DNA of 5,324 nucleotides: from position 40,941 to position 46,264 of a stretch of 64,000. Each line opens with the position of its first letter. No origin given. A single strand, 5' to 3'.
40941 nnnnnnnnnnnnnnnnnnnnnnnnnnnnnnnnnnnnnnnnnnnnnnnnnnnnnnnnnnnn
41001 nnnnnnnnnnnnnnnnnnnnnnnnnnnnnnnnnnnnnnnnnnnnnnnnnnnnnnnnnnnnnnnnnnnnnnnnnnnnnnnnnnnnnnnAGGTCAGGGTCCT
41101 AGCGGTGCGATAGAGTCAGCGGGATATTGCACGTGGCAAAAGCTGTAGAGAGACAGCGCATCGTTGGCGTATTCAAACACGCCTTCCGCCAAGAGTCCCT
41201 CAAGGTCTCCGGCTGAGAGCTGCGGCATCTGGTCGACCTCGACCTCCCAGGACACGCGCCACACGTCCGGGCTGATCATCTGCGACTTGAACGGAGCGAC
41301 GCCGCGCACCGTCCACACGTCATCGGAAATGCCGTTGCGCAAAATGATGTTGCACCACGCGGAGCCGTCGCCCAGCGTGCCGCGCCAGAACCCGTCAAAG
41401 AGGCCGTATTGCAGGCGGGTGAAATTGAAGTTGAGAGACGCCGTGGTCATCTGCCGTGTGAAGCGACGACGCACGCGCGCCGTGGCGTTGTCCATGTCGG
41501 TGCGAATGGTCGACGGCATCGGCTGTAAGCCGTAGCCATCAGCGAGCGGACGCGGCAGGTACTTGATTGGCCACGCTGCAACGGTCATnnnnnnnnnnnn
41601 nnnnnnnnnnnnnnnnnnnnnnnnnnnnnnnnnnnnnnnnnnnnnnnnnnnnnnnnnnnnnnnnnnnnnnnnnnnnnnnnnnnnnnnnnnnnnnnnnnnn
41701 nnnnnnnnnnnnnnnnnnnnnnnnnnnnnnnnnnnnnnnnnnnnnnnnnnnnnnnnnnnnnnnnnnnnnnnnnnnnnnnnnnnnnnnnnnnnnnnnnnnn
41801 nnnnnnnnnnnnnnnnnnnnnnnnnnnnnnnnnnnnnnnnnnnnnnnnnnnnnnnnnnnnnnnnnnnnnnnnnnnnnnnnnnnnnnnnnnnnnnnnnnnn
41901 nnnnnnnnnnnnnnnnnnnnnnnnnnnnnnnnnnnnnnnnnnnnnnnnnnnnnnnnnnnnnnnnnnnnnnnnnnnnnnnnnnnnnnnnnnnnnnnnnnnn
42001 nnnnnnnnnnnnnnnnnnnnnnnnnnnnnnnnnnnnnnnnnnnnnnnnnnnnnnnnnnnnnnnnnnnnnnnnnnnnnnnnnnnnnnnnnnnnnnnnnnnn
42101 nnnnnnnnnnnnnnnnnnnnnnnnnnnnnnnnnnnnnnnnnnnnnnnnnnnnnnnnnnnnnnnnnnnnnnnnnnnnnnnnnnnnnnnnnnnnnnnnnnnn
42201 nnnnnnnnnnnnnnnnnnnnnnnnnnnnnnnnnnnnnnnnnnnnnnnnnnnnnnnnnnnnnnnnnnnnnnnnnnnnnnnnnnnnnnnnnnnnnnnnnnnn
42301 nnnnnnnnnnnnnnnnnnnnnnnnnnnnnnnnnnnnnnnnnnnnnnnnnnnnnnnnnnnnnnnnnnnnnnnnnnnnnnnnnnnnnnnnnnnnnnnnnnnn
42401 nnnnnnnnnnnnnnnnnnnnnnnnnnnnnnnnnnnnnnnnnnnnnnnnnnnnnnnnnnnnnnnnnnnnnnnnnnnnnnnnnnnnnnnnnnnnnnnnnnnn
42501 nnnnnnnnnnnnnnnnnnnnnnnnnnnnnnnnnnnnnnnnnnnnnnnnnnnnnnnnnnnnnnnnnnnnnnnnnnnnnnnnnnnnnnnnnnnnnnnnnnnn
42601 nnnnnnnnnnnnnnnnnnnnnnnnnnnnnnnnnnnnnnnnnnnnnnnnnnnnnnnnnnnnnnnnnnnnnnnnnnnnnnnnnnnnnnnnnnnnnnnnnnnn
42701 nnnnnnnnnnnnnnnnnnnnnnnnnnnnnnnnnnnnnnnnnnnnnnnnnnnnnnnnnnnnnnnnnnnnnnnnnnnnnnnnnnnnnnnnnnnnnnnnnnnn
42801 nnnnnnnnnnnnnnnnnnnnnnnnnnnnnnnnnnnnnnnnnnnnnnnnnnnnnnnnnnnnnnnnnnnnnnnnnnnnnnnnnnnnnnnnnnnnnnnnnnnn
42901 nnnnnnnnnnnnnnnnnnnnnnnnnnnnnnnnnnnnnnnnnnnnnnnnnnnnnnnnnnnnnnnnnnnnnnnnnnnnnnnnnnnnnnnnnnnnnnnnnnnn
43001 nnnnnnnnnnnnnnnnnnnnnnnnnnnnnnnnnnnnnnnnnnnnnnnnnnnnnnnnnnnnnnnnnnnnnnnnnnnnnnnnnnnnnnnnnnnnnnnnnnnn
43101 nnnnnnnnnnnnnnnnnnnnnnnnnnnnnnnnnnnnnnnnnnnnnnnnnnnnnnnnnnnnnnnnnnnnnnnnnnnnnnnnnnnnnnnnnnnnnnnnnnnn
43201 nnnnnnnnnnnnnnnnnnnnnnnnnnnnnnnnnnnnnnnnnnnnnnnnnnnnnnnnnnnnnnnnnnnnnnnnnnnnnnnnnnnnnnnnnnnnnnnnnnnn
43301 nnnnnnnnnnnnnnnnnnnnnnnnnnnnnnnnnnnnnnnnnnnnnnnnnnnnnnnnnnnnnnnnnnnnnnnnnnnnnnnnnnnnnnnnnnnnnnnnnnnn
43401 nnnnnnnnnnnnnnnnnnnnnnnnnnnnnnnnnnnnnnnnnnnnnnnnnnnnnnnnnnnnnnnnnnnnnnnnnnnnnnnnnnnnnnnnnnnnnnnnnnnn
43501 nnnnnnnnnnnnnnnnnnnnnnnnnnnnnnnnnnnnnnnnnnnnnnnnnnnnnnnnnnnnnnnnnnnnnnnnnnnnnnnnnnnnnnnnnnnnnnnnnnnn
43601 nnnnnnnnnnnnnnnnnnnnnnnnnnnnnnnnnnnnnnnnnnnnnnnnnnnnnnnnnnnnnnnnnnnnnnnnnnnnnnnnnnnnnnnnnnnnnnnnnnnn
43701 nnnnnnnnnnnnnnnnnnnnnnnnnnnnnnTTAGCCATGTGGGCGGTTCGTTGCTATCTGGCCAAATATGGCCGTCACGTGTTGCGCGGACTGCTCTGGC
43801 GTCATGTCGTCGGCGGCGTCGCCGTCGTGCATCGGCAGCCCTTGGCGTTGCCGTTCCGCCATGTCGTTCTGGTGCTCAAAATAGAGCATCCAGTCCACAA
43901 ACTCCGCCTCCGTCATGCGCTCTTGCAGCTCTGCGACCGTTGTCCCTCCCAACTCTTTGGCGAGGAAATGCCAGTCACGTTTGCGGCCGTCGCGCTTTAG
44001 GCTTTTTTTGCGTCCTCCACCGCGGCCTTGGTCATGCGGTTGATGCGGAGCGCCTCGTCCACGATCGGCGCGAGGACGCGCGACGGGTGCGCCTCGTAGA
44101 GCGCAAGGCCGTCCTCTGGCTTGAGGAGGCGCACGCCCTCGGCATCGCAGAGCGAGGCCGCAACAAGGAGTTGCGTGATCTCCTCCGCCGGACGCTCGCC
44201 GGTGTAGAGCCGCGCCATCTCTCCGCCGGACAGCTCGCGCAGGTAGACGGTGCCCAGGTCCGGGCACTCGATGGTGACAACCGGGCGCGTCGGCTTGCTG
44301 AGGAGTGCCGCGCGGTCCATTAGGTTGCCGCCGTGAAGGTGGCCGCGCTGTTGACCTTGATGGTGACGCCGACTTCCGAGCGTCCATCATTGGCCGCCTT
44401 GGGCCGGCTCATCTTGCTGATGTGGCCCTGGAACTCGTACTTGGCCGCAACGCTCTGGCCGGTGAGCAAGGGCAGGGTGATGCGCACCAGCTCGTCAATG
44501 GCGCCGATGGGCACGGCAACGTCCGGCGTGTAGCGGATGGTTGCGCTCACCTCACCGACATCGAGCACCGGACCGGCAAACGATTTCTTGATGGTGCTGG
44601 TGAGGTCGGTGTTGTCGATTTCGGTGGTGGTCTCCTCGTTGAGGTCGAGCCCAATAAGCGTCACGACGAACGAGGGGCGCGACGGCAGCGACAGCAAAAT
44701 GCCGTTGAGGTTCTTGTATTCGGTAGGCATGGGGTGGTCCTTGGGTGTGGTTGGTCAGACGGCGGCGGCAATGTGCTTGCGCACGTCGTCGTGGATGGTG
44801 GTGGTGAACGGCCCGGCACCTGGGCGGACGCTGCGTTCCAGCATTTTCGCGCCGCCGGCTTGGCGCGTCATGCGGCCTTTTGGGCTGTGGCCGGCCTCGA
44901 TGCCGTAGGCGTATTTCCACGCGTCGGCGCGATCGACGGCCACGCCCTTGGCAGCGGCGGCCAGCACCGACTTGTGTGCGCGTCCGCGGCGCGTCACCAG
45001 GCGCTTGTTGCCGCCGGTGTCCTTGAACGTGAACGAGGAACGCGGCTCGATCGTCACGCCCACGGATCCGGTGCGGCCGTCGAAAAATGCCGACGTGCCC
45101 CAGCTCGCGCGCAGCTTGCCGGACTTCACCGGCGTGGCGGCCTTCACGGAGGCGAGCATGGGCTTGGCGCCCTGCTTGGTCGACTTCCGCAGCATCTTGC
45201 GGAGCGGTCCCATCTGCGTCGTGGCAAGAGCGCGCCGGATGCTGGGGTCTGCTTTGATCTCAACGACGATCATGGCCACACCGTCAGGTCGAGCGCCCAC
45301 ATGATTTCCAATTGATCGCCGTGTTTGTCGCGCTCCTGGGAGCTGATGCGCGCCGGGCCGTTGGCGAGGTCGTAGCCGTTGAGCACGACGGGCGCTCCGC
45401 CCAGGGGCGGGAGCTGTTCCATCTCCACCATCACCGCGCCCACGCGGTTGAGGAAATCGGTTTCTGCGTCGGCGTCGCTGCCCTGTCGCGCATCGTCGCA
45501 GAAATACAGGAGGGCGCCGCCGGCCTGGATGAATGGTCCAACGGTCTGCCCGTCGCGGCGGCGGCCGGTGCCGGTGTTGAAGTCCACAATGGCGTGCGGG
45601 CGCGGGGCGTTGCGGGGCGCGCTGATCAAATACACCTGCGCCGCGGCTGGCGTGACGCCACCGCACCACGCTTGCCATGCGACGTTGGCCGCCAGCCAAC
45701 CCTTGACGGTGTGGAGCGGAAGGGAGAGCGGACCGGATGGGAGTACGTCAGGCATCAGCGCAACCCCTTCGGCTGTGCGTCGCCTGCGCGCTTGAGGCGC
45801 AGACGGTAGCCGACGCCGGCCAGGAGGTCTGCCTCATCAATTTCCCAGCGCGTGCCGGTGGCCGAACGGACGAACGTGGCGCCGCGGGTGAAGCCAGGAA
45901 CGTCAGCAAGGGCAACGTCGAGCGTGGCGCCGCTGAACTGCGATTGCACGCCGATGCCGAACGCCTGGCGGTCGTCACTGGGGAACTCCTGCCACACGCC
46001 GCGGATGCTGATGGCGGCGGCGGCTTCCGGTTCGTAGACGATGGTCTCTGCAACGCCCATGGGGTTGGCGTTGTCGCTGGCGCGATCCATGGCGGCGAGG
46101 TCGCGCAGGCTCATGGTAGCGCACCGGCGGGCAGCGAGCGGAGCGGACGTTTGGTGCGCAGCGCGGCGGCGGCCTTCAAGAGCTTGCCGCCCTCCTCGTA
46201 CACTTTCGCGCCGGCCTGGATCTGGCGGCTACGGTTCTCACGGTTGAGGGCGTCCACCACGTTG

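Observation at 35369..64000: Island and lambda-like prophage abut at the same att core: tandem integration and a possible satellite/helper pair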

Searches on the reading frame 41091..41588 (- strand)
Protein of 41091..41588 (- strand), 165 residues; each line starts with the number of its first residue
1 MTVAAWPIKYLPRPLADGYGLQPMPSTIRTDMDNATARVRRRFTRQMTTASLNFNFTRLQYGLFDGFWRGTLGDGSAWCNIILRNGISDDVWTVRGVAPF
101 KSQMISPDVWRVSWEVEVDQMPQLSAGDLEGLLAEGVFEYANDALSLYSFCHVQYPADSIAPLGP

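Call 11: search_protein_families(library=phrogs, proteins=[window:41091-41588:-], max_evalue=0.001)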
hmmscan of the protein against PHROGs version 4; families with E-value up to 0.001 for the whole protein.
window:41091-41588:- (165 aa): 1 family
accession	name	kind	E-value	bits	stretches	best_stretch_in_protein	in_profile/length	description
phrog_384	-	head and packaging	6.2e-26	92.7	1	1-130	127-259/393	virion structural protein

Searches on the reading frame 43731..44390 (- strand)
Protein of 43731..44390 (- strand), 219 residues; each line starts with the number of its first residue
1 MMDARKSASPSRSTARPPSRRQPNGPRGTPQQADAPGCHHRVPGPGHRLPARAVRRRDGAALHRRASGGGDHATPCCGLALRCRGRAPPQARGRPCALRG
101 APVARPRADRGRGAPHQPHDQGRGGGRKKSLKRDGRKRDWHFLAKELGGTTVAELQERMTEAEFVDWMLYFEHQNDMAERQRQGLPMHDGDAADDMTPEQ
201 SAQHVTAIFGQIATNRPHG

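Call 11: search_protein_families(library=phrogs, proteins=[window:43731-44390:-], max_evalue=0.001)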
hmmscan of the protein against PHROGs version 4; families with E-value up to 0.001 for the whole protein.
window:43731-44390:- (219 aa): 2 families
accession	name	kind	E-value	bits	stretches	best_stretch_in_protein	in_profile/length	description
phrog_337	-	tail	3.6e-06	28.3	1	140-173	7-39/118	tail protein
phrog_26456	-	unknown function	5.9e-05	24.6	1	144-214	7-77/79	-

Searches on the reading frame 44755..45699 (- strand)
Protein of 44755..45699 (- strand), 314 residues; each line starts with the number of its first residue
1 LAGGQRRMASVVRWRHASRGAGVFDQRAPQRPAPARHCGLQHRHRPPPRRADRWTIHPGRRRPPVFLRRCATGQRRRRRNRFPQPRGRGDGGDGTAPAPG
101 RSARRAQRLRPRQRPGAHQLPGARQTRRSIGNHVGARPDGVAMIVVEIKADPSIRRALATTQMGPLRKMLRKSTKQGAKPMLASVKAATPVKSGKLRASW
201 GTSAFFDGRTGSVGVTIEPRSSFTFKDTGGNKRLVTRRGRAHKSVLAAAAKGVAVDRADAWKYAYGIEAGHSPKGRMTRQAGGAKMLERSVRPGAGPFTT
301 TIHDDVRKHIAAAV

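Call 11: search_protein_families(library=phrogs, proteins=[window:44755-45699:-], max_evalue=0.001)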
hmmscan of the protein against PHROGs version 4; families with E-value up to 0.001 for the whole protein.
window:44755-45699:- (314 aa): 1 family
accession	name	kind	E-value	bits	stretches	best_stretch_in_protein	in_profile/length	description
phrog_5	-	connector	4.4e-05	24.4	1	139-310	86-209/239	tail completion or Neck1 protein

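Call 84: search_protein_families(library=pfam, proteins=[window:44755-45699:-], max_evalue=0.05)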
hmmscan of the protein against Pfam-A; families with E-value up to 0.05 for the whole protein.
window:44755-45699:- (314 aa): 1 family
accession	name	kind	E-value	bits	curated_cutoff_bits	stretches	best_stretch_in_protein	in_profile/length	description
PF04883.17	HK97-gp10_like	-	6.1e-06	27.5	21.4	1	165-215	13-63/78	Bacteriophage HK97-gp10, putative tail-component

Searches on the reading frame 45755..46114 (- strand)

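Call 11: search_protein_families(library=phrogs, proteins=[window:45755-46114:-], max_evalue=0.001)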
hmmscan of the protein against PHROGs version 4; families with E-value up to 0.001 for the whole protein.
window:45755-46114:- (119 aa): 0 families

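Call 84: search_protein_families(library=pfam, proteins=[window:45755-46114:-], max_evalue=0.05)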
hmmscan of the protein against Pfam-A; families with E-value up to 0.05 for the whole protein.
window:45755-46114:- (119 aa): 1 family
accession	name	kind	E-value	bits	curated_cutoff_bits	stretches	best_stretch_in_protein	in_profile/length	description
PF05354.17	Phage_attach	-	2.3e-08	35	26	1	9-102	4-92/99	Phage Head-Tail Attachment protein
